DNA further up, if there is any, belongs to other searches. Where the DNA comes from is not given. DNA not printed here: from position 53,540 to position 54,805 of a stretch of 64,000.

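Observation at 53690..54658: Candidate microbial-type class I terpene synthase in an amoeboid eukaryote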

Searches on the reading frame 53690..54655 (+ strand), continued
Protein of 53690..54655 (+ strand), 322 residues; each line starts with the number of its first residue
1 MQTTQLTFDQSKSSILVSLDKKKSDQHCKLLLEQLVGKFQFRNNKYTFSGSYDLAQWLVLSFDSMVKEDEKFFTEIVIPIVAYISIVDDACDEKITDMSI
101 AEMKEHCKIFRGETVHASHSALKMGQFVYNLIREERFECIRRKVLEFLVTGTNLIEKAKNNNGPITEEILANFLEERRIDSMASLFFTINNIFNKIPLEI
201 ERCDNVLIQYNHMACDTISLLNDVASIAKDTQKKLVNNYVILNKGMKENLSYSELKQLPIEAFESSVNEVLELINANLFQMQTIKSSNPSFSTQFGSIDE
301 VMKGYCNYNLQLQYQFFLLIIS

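Call 68: search_solved_structures(query=A2, max_evalue=0.00002, show_alignments=5)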
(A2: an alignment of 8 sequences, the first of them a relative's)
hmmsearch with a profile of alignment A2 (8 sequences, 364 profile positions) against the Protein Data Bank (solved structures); distinct sequences matched with E-value up to 0.00002: 9.
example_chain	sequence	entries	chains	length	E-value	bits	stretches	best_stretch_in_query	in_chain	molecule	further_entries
8h6q_A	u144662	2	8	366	2e-06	30.3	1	218-331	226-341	Presilphiperfolan-8-beta-ol synthase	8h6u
9hqi_A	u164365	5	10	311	3.7e-06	29.4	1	80-283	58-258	(+)-T-muurolol synthase ((2E,6E)-farnesyl diphosphate cyclizing)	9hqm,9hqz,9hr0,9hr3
8zwz_A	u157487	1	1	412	3.8e-06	29.4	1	186-313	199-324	Diterpene synthase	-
9hqd_A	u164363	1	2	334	4.4e-06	29.1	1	80-283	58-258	(+)-T-muurolol synthase ((2E,6E)-farnesyl diphosphate cyclizing)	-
1ps1_A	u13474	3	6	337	1.4e-05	27.5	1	230-334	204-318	PENTALENENE SYNTHASE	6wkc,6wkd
9c7k_A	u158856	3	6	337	1.4e-05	27.5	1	230-334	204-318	Pentalenene synthase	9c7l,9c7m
6wke_A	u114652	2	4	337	1.4e-05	27.5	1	230-334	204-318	Pentalenene synthase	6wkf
6wkg_A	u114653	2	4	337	1.4e-05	27.5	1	230-334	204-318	Pentalenene synthase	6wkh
6wki_A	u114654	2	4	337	1.4e-05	27.5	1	230-334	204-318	Pentalenene synthase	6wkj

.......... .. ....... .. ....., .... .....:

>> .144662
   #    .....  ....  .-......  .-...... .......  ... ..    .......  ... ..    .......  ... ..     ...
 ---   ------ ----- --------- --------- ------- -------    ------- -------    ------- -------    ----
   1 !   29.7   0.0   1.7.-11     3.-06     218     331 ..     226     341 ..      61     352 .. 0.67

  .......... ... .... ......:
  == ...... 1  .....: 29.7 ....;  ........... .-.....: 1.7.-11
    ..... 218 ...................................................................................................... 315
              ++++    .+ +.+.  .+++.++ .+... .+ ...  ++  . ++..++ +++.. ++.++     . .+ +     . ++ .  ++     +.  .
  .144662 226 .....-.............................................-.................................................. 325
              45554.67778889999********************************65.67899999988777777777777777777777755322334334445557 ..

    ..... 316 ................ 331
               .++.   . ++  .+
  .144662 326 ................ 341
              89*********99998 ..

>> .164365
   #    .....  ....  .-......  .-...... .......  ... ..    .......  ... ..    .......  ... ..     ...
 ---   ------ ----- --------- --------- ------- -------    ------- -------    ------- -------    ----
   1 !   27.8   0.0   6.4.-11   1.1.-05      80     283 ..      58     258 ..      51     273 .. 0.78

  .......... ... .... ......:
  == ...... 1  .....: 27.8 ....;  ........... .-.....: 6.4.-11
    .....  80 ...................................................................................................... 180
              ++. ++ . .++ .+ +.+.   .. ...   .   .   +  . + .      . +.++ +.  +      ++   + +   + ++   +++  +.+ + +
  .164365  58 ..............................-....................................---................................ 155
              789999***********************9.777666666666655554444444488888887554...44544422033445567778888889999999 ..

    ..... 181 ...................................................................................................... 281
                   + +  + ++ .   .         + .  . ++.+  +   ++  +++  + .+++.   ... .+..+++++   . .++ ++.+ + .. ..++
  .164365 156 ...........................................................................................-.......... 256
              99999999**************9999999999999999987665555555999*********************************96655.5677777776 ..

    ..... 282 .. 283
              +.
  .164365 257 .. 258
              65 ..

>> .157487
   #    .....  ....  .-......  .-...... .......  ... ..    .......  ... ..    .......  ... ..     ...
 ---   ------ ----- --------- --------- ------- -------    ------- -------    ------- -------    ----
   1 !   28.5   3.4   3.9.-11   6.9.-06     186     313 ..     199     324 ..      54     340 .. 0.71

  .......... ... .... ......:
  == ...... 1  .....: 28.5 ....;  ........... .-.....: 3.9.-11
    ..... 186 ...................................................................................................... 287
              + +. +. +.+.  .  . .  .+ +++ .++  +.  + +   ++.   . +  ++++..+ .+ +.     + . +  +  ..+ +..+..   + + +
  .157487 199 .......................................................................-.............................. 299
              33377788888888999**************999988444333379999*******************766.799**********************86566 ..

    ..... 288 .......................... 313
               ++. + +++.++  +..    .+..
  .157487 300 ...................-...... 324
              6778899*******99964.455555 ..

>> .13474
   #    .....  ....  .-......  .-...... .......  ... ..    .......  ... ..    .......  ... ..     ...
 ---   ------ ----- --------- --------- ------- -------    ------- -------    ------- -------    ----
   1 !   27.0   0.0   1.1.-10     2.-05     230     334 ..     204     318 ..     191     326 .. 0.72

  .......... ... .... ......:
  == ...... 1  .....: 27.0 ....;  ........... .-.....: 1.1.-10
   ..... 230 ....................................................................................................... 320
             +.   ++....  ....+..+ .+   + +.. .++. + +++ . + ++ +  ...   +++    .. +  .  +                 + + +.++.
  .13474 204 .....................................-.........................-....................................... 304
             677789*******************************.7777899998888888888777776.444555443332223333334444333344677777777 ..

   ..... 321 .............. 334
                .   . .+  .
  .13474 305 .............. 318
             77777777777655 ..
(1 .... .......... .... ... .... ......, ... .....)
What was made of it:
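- That segment aligns with '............' of BcBOT2 and '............' of pentalenene synthase (call 68).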
